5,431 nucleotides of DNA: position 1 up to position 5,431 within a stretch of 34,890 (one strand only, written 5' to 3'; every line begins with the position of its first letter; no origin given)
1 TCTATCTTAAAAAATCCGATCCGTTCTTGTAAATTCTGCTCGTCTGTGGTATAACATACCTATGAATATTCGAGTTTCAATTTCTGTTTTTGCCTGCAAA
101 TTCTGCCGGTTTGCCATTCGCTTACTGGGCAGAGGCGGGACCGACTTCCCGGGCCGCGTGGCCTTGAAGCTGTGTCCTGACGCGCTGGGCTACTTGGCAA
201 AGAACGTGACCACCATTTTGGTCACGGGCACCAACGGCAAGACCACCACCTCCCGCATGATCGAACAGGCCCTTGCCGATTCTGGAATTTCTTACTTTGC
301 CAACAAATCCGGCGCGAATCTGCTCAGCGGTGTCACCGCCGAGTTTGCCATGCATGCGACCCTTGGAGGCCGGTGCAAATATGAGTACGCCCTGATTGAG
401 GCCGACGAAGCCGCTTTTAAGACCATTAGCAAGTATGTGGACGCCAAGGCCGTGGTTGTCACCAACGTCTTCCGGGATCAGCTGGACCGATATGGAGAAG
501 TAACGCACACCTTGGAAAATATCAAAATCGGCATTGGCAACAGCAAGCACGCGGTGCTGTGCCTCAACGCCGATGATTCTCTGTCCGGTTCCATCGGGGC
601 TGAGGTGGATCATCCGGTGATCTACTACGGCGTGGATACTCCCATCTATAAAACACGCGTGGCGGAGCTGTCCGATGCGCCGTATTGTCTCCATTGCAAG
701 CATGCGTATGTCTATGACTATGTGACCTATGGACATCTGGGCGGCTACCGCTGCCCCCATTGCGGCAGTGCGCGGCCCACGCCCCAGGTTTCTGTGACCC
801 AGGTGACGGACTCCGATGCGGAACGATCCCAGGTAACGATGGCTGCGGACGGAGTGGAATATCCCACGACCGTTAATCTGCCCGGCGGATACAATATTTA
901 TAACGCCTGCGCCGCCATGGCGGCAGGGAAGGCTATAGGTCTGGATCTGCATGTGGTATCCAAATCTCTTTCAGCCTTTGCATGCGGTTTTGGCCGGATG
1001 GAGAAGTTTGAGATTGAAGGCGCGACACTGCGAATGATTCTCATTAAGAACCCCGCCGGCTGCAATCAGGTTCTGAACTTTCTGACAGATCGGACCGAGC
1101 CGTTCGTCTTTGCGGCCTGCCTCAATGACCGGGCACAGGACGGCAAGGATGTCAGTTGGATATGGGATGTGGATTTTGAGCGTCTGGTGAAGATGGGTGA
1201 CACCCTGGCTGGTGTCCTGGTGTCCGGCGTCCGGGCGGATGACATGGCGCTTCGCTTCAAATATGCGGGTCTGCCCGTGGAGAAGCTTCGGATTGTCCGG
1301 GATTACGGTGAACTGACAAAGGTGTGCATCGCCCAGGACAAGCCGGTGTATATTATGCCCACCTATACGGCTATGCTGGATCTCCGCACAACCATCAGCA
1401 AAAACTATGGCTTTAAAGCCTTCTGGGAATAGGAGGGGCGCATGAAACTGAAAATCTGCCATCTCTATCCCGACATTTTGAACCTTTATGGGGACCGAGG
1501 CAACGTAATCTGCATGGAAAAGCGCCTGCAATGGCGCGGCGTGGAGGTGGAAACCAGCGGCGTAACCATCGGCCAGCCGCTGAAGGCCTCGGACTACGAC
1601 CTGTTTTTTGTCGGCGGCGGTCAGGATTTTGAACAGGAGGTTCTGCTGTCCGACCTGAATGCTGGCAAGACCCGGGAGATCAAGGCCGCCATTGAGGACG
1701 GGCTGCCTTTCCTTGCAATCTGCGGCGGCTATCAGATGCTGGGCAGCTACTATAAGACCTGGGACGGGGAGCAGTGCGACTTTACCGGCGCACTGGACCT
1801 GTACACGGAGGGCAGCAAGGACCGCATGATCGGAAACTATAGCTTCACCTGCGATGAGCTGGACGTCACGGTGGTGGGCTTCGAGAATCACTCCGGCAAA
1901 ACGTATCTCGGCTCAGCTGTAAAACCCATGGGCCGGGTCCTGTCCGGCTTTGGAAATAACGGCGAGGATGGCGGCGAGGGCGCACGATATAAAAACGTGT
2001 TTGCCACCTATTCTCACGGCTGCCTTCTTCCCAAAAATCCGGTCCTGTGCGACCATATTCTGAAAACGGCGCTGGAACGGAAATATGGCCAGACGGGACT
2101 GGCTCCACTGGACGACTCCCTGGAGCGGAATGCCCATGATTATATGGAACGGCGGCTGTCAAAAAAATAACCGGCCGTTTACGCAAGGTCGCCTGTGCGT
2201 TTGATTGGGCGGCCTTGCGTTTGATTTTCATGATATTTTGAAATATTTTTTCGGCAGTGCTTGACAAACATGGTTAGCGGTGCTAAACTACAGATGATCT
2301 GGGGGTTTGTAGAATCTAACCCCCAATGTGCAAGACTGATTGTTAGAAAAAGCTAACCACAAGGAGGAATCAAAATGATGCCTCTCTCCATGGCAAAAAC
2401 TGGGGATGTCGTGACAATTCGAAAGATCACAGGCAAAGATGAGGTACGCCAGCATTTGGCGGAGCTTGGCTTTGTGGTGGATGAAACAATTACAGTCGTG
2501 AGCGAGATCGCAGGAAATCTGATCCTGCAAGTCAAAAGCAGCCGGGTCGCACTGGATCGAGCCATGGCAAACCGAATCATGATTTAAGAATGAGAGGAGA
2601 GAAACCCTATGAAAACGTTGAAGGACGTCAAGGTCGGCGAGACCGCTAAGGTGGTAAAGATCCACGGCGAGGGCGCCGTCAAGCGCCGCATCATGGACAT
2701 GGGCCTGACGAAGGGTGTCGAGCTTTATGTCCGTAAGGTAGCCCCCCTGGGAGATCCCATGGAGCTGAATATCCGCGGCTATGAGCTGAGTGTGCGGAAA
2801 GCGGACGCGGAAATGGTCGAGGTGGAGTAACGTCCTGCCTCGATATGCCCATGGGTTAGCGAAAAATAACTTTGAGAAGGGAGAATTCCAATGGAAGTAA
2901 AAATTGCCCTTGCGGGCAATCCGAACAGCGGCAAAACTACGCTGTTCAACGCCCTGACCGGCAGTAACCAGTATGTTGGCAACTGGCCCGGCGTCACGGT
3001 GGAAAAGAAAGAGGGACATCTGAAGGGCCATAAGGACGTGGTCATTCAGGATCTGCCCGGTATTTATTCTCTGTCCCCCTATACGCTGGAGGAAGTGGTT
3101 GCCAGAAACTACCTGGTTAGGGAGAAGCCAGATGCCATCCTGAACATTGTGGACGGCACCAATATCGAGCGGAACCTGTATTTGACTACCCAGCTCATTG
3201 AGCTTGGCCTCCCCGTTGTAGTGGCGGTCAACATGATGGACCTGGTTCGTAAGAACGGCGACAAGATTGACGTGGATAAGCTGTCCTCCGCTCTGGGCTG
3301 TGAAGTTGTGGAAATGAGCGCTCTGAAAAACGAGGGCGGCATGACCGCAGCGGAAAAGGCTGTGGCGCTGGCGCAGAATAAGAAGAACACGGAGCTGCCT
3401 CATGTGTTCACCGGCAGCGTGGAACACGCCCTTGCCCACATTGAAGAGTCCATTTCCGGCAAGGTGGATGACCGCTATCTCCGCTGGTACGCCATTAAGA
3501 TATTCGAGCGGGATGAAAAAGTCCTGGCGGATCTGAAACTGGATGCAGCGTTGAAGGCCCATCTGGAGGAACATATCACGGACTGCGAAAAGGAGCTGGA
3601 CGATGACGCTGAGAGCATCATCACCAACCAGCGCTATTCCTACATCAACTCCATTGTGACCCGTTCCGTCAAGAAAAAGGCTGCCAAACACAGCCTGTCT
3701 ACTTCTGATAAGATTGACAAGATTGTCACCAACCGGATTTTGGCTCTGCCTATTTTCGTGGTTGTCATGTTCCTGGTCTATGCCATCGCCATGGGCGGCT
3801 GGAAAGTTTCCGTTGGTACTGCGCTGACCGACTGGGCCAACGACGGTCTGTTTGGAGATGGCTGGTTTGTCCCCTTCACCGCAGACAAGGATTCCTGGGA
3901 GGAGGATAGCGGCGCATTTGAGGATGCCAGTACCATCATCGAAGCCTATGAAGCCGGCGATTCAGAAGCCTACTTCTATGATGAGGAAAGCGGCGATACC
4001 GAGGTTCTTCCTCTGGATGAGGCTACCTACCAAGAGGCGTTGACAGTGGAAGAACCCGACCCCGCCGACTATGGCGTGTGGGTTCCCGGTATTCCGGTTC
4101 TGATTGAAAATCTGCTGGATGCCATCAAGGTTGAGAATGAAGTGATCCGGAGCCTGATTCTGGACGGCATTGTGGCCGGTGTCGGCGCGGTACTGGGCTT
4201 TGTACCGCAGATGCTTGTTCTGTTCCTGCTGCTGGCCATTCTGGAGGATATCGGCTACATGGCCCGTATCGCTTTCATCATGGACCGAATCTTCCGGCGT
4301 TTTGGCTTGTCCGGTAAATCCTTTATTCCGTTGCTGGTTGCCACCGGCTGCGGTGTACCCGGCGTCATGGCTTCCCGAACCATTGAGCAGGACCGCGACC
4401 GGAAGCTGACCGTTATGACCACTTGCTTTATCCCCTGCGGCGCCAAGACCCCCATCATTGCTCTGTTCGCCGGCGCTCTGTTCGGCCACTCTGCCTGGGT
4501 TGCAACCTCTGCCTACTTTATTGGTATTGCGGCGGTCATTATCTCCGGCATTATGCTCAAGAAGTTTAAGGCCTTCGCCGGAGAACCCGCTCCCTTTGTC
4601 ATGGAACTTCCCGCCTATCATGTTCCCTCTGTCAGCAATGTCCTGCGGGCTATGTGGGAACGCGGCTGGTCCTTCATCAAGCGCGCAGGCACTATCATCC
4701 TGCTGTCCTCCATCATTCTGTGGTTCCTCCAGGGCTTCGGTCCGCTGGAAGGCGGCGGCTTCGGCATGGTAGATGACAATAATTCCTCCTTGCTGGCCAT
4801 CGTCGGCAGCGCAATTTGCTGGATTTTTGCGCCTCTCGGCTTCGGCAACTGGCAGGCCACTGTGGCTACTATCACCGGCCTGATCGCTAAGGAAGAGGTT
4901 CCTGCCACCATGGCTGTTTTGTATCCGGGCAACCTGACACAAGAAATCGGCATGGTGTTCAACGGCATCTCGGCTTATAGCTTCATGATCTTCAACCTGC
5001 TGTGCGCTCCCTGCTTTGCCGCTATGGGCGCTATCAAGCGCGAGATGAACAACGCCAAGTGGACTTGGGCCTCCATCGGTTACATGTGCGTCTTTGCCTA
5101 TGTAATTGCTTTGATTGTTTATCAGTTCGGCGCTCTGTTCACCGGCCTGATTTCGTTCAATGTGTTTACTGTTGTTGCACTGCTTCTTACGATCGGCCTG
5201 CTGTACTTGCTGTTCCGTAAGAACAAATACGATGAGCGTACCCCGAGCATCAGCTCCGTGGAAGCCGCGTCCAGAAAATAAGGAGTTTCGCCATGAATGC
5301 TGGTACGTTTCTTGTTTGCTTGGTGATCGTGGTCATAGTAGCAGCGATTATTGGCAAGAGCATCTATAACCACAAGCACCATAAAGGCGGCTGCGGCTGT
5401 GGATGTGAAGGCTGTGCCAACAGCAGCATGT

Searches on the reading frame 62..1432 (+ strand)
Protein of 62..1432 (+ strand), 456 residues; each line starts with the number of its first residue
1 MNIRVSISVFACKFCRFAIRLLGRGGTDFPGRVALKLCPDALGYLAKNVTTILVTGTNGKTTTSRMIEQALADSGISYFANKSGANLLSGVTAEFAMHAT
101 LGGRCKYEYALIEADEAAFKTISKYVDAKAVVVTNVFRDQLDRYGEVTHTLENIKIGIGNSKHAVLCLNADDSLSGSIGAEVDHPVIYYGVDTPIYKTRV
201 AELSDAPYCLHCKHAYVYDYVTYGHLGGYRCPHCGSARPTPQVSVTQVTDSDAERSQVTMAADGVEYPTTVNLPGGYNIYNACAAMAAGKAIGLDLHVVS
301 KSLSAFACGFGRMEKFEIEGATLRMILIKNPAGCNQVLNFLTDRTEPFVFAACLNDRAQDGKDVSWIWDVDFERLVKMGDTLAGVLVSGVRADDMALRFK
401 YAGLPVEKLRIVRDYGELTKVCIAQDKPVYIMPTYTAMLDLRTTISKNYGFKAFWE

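Call 16: search_protein_families(library=pfam, proteins=[window:62-1432:+])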
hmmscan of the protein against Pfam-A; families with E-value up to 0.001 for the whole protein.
window:62-1432:+ (456 aa): 2 families
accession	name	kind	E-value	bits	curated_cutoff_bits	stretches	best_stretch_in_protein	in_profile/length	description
PF08353.15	MurT_C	-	4.1e-37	127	25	1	327-438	1-110/110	MurT ligase C-terminal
PF08245.18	Mur_ligase_M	-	3.4e-18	66.8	24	1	54-288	1-199/200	Mur ligase middle domain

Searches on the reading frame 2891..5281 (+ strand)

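Call 16: search_protein_families(library=pfam, proteins=[window:2891-5281:+])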
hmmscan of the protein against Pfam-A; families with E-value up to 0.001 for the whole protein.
window:2891-5281:+ (796 aa): 5 families
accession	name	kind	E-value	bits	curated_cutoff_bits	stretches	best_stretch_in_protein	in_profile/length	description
PF02421.24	FeoB_N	-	5e-66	221.5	27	1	4-150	2-149/156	Ferrous iron transport protein B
PF07670.19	Gate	-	9.2e-33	113.3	29.6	2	435-529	2-103/104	Nucleoside recognition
PF17910.6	FeoB_Cyto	-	3.3e-23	82.4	23.4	1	176-261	4-90/90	FeoB cytosolic helical domain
PF07664.17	FeoB_C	-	1.9e-20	72.7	26.6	1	539-591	2-54/54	Ferrous iron transport protein B C terminus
PF01926.29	MMR_HSR1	-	1e-19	71.2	21.9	1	4-114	1-112/113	50S ribosome-binding GTPase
